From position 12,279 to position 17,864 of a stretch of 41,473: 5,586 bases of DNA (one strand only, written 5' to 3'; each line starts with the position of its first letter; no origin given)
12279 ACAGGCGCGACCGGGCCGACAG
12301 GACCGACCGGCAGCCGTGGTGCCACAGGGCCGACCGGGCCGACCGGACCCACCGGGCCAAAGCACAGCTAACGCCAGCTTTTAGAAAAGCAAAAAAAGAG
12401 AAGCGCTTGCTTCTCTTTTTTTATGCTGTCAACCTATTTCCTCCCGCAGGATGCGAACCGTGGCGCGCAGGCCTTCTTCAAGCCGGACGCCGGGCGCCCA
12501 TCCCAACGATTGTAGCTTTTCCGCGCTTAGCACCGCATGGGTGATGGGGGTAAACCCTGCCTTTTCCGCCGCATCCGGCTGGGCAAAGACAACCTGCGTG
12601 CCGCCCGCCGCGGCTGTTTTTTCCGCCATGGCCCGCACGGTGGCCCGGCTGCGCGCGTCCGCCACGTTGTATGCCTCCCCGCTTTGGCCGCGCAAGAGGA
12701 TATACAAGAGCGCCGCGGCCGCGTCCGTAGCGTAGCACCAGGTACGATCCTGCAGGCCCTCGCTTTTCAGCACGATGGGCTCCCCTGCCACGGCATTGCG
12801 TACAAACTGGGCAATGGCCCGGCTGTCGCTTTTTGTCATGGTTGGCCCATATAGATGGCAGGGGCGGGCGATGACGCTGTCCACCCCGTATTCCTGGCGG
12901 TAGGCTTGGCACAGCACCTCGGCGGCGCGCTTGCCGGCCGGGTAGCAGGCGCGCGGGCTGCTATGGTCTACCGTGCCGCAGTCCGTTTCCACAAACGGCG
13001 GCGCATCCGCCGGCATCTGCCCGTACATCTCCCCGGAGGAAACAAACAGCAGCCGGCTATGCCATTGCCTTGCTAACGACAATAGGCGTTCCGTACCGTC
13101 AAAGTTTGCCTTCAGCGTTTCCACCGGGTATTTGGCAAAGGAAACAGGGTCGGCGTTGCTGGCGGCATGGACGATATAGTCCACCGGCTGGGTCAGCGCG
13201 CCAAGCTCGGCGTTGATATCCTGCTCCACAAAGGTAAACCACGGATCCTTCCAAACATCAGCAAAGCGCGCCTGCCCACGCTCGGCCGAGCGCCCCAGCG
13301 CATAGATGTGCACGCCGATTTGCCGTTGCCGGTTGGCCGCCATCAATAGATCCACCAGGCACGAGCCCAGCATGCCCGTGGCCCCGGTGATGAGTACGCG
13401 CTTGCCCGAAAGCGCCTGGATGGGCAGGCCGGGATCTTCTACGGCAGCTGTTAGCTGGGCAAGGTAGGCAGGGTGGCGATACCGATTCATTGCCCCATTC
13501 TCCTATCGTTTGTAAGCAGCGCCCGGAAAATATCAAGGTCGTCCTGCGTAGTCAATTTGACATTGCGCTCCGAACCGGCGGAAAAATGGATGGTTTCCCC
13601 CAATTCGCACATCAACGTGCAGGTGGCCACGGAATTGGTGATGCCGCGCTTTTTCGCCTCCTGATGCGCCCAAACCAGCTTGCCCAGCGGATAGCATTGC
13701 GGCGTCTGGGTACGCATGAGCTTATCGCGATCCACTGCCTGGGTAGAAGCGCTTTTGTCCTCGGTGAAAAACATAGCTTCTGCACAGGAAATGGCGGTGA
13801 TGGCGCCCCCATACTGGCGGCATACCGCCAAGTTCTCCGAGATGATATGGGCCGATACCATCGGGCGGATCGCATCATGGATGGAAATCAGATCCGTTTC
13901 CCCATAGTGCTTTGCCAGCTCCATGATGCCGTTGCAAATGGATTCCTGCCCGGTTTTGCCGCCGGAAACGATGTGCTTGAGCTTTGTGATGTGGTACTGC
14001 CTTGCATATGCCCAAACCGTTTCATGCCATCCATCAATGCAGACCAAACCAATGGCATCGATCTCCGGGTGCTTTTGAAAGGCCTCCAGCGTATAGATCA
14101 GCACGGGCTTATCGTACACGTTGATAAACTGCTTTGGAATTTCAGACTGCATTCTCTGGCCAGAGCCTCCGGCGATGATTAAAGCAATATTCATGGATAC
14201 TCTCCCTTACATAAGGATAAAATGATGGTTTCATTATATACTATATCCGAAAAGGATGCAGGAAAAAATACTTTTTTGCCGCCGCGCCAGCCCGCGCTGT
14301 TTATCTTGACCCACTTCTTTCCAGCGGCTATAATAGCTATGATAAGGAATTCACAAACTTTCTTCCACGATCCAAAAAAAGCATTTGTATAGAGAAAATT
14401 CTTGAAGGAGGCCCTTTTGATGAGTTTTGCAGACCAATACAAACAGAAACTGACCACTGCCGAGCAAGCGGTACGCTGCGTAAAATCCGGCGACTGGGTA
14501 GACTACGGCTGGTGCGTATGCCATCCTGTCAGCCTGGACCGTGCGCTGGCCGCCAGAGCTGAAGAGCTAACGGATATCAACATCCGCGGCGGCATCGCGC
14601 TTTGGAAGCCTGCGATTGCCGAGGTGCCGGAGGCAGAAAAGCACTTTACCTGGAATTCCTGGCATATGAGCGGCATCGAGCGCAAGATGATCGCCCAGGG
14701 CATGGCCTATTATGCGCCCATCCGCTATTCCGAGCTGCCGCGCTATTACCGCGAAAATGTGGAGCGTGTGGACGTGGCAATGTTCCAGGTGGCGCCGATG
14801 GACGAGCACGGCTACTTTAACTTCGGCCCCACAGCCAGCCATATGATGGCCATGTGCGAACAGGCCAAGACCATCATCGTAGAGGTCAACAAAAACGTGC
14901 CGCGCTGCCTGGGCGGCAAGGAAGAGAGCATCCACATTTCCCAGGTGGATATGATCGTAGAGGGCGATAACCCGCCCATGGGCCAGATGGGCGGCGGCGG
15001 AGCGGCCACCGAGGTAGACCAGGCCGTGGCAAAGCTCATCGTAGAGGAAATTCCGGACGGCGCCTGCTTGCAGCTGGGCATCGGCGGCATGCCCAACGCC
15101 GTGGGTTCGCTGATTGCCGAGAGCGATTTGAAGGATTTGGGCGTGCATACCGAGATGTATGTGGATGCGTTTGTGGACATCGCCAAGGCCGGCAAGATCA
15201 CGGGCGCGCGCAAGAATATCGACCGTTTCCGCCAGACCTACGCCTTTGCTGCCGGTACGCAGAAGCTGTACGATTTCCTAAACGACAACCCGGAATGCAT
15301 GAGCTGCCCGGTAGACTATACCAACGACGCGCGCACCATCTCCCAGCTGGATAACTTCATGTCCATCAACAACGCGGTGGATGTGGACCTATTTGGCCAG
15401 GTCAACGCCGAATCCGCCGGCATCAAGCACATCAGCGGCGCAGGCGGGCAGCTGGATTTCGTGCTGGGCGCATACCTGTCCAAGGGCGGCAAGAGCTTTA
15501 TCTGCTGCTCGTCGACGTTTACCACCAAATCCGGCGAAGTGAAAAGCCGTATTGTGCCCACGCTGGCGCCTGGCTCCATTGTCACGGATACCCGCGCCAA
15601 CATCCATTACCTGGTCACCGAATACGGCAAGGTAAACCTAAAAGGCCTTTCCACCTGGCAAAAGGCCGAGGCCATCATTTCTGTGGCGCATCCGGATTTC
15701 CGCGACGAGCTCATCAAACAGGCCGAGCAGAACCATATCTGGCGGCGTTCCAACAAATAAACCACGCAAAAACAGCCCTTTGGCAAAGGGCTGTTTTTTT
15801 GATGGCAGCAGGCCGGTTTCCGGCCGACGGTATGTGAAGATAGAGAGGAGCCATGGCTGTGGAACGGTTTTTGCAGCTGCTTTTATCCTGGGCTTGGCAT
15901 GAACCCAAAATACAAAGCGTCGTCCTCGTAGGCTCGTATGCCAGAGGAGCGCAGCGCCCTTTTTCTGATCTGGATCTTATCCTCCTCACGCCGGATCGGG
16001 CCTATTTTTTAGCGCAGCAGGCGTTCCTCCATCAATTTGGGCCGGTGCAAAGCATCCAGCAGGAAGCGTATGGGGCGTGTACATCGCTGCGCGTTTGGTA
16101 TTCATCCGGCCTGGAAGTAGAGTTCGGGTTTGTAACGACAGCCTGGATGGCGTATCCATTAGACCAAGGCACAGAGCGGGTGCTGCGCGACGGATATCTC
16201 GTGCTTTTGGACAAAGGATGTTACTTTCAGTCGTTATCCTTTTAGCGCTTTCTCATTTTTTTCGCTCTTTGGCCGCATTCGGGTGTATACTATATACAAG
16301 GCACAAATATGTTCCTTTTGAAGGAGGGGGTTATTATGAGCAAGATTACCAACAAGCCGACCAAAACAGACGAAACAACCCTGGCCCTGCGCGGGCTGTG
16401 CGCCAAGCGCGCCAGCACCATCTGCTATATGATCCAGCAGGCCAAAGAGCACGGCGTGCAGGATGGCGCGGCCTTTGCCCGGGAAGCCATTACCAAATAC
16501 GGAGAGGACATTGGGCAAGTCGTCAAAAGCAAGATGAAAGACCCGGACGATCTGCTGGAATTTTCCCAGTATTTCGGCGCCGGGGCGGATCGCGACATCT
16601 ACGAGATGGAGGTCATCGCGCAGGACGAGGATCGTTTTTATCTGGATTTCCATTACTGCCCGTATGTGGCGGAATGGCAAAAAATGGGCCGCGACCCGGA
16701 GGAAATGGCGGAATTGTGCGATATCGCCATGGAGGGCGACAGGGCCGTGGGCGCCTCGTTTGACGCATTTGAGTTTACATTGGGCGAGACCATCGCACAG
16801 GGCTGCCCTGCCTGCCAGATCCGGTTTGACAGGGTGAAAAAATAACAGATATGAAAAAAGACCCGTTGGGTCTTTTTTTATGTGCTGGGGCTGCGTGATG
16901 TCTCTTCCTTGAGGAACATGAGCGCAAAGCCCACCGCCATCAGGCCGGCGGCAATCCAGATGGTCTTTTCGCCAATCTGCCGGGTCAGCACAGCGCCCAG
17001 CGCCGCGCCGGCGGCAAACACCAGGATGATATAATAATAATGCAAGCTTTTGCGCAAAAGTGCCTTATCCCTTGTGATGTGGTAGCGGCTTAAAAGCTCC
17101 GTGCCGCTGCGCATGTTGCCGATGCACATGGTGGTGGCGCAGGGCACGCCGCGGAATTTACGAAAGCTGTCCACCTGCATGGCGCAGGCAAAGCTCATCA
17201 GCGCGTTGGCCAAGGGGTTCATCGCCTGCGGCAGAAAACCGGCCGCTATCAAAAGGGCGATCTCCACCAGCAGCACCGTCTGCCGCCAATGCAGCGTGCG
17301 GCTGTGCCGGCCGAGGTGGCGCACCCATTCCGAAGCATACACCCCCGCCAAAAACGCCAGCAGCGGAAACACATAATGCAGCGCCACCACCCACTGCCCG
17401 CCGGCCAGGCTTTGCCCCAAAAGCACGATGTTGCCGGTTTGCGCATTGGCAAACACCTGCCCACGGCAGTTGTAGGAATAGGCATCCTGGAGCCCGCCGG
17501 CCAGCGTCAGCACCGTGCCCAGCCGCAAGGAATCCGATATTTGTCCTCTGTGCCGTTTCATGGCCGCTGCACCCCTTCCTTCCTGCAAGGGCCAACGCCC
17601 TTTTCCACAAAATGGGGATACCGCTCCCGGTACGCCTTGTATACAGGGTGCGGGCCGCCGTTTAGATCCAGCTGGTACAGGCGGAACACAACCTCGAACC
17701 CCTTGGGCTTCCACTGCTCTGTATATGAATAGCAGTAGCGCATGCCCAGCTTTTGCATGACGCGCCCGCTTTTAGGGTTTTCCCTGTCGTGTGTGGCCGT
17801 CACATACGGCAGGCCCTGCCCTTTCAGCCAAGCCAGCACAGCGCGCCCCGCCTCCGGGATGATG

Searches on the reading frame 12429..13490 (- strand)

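Call 3: search_protein_families(library=pfam, proteins=[window:12429-13490:-], max_evalue=0.01)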
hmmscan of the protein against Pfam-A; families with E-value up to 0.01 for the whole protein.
window:12429-13490:- (353 aa): 7 families
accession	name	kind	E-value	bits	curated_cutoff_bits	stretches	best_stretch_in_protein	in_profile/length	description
PF01370.27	Epimerase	-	2.1e-49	168.6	20.9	1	32-277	1-240/240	NAD dependent epimerase/dehydratase family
PF16363.11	GDP_Man_Dehyd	-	2e-31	110.1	27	1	33-343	1-331/332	GDP-mannose 4,6 dehydratase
PF07993.18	NAD_binding_4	-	6.8e-16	58.6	20.1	1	34-218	1-212/258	Male sterility protein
PF01073.25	3Beta_HSD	-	5.9e-11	42.3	22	1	33-234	1-201/280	3-beta hydroxysteroid dehydrogenase/isomerase family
PF04321.23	RmlD_sub_bind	-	5.1e-07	29.5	27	1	31-330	2-267/287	RmlD substrate binding domain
PF02719.21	Polysacc_synt_2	-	5.4e-06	26.2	20.2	1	32-144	1-119/293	Polysaccharide biosynthesis protein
PF13460.12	NAD_binding_10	-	0.0011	19.3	27.2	1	36-215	1-148/184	NAD(P)H-binding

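Call 4: search_protein_families(library=ncbifam, proteins=[window:12429-13490:-], max_evalue=0.01)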
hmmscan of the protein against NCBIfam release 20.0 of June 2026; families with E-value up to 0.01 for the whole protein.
window:12429-13490:- (353 aa): 29 families (the best 25 are shown)
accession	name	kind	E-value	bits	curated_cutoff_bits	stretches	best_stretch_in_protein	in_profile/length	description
TIGR01181.1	dTDP_gluc_dehyt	equivalog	7.6e-37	127.1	365.1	1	31-347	1-310/321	dTDP-glucose 4,6-dehydratase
NF008872.0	PRK11908.1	equivalog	3.5e-21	75.6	294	1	30-351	2-338/349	bifunctional UDP-4-keto-pentose/UDP-xylose synthase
NF007582.0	PRK10217.1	equivalog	8.3e-21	74.5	698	1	30-346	2-329/355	dTDP-glucose 4,6-dehydratase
NF007490.0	PRK10084.1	subfamily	5.1e-18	65.2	649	1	31-346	2-332/361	dTDP-glucose 4,6-dehydratase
NF047922.1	GDPFucSynFcl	equivalog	9.5e-18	64.7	500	1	104-347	55-300/308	GDP-L-fucose synthase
NF005998.1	PRK08125.1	equivalog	3.5e-17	62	777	1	29-291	315-580/649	bifunctional UDP-4-amino-4-deoxy-L-arabinose formyltransferase/UDP-glucuronic acid oxidase ArnA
TIGR01746.1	Thioester-redct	subfamily_domain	2.6e-16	59.8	213.35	1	32-282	2-267/371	thioester reductase domain-containing protein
NF011728.1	PRK15181.1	equivalog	3.4e-15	55.9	760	1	27-261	13-245/348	Vi polysaccharide biosynthesis UDP-N-acetylglucosaminuronic acid C-4 epimerase TviC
TIGR04180.1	EDH_00030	hypoth_equivalog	4.1e-12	45.8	475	1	32-302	1-262/297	NAD-dependent 4,6-dehydratase LegB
TIGR02197.1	heptose_epim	equivalog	1.5e-10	40.7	274.6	1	32-346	1-311/316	ADP-glyceromanno-heptose 6-epimerase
TIGR02622.1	CDP_4_6_dhtase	equivalog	2.9e-09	36.5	278.45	1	28-347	3-329/352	CDP-glucose 4,6-dehydratase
TIGR03589.1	PseB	equivalog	3.5e-08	32.8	407.75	1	27-138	2-110/324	UDP-N-acetylglucosamine 4,6-dehydratase (inverting)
NF043036.1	ErythonDh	equivalog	7.6e-08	31.9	325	1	31-209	2-175/321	D-erythronate dehydrogenase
TIGR01179.1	galE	equivalog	3.1e-07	29.5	262.3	1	31-210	1-173/332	UDP-glucose 4-epimerase GalE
NF058621.1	DiazavRedAvaA7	equivalog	7.1e-07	29.1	400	1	31-279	2-232/304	3-diazoavenalumate denitrifying reductase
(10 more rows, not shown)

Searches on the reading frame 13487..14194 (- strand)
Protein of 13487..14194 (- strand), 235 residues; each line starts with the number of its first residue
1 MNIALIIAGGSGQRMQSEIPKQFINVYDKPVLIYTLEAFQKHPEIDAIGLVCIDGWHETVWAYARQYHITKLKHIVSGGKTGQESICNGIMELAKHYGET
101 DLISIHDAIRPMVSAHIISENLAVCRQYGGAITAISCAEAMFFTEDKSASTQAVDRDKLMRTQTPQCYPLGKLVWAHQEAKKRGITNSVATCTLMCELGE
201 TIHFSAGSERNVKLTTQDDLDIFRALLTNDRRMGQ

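Call 3: search_protein_families(library=pfam, proteins=[window:13487-14194:-], max_evalue=0.01)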
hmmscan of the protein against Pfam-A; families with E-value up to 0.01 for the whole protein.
window:13487-14194:- (235 aa): 3 families
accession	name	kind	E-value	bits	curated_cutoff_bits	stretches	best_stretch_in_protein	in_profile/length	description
PF01128.25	IspD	-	1.9e-40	139.4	27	1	3-228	2-220/221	2-C-methyl-D-erythritol 4-phosphate cytidylyltransferase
PF12804.13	NTP_transf_3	-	2.7e-07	31.3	27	1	4-137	1-123/160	MobA-like NTP transferase domain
PF00483.29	NTP_transferase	-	0.0025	17.9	21.2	1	4-60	2-61/245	Nucleotidyl transferase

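Call 4: search_protein_families(library=ncbifam, proteins=[window:13487-14194:-], max_evalue=0.01)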
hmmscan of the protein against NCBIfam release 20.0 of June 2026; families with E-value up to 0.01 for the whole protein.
window:13487-14194:- (235 aa): 20 families
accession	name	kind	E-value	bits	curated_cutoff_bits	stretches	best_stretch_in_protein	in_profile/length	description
TIGR00453.1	ispD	equivalog_domain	6.8e-49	166.3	181.3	1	4-227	2-219/219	2-C-methyl-D-erythritol 4-phosphate cytidylyltransferase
NF001186.0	PRK00155.2-3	equivalog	2.6e-48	164.4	253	1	2-228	5-223/224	2-C-methyl-D-erythritol 4-phosphate cytidylyltransferase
NF001183.0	PRK00155.1-3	subfamily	2.2e-42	145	166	1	1-230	1-234/237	D-ribitol-5-phosphate cytidylyltransferase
NF009924.0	PRK13385.1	subfamily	3.4e-40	138.1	342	1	1-229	1-225/230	2-C-methyl-D-erythritol 4-phosphate cytidylyltransferase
NF006899.0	PRK09382.1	equivalog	2.5e-37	128.9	417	1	4-231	9-224/387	bifunctional 2-C-methyl-D-erythritol 4-phosphate cytidylyltransferase/2-C-methyl-D-erythritol 2,4-cyclodiphosphate synthase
NF045495.1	AdoCbiPCobY_Meth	equivalog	3.2e-06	26.8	250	1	4-107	3-103/195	adenosylcobinamide-phosphate guanylyltransferase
TIGR01173.1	glmU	equivalog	5.7e-05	22.1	366.85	1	4-55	3-53/452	bifunctional UDP-N-acetylglucosamine diphosphorylase/glucosamine-1-phosphate N-acetyltransferase GlmU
NF010933.0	PRK14353.1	equivalog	0.00019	20.2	505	1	3-69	7-71/453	bifunctional UDP-N-acetylglucosamine diphosphorylase/glucosamine-1-phosphate N-acetyltransferase GlmU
TIGR01208.1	rmlA_long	equivalog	0.00029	19.8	320.25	1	4-82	2-84/353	glucose-1-phosphate thymidylyltransferase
NF010939.0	PRK14359.1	equivalog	0.00038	19.2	592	1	5-71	6-73/430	bifunctional UDP-N-acetylglucosamine diphosphorylase/glucosamine-1-phosphate N-acetyltransferase GlmU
NF010936.0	PRK14356.1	equivalog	0.0004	19.4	666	1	3-40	7-44/456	bifunctional UDP-N-acetylglucosamine diphosphorylase/glucosamine-1-phosphate N-acetyltransferase GlmU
NF010932.0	PRK14352.1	equivalog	0.00087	18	611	1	4-136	9-137/488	bifunctional UDP-N-acetylglucosamine diphosphorylase/glucosamine-1-phosphate N-acetyltransferase GlmU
TIGR01207.1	rmlA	equivalog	0.00088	18.5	360.65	1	5-37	3-38/286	glucose-1-phosphate thymidylyltransferase RfbA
NF010934.1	PRK14354.1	equivalog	0.0015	17.1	450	1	4-49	2-46/447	bifunctional UDP-N-acetylglucosamine diphosphorylase/glucosamine-1-phosphate N-acetyltransferase GlmU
NF010937.0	PRK14357.1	equivalog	0.0023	16.9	658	1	4-42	3-41/448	bifunctional UDP-N-acetylglucosamine diphosphorylase/glucosamine-1-phosphate N-acetyltransferase GlmU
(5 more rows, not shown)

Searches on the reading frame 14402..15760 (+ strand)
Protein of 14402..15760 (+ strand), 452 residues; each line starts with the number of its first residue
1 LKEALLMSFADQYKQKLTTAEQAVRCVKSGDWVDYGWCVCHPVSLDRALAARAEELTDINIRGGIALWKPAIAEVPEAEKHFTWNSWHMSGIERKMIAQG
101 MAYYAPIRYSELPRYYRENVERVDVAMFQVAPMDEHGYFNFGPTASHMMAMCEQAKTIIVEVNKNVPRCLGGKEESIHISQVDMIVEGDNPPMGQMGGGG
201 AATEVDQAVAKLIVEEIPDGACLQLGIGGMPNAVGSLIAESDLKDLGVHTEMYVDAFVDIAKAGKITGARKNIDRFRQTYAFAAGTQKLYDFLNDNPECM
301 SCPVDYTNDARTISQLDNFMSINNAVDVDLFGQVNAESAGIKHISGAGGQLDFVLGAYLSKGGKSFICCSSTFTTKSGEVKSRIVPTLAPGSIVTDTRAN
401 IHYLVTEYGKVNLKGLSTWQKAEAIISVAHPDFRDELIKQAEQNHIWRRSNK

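Call 21: list_cluster_members(proteins=[P0003, P0127, P0001, window:14402-15760:+, window:12429-13490:-])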
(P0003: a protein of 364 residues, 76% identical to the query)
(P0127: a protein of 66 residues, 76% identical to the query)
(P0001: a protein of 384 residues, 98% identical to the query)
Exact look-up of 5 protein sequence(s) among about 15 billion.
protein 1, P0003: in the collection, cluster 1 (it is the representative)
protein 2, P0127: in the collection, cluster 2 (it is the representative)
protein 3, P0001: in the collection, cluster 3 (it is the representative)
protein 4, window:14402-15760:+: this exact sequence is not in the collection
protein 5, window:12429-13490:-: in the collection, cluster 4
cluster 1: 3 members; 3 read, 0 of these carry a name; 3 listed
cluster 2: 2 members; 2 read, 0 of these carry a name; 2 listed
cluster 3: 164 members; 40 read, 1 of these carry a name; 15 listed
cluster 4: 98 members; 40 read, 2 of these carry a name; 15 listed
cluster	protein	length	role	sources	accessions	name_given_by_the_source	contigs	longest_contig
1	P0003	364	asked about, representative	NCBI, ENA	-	-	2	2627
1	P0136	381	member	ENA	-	-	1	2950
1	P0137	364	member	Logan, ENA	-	-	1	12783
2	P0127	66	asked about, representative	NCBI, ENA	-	-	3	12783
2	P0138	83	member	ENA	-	-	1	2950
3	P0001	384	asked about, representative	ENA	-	-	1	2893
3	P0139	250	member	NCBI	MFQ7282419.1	MAG: tetratricopeptide repeat protein, partial [Christensenellales bacterium]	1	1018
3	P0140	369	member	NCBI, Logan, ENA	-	-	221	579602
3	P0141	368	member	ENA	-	-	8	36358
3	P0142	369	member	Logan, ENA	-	-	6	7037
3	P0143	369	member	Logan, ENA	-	-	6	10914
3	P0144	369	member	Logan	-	-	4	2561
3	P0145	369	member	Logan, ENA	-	-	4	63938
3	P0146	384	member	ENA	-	-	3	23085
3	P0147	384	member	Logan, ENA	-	-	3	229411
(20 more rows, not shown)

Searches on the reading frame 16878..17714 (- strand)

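Call 22: search_protein_families(library=pfam, proteins=[window:16878-17714:-], max_evalue=0.00001)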
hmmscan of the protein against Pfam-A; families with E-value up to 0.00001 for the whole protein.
window:16878-17714:- (278 aa): 1 family
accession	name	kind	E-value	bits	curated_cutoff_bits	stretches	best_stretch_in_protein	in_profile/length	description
PF06912.16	DUF1275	-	2.4e-58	197.6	25.4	1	65-264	1-192/193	Protein of unknown function (DUF1275)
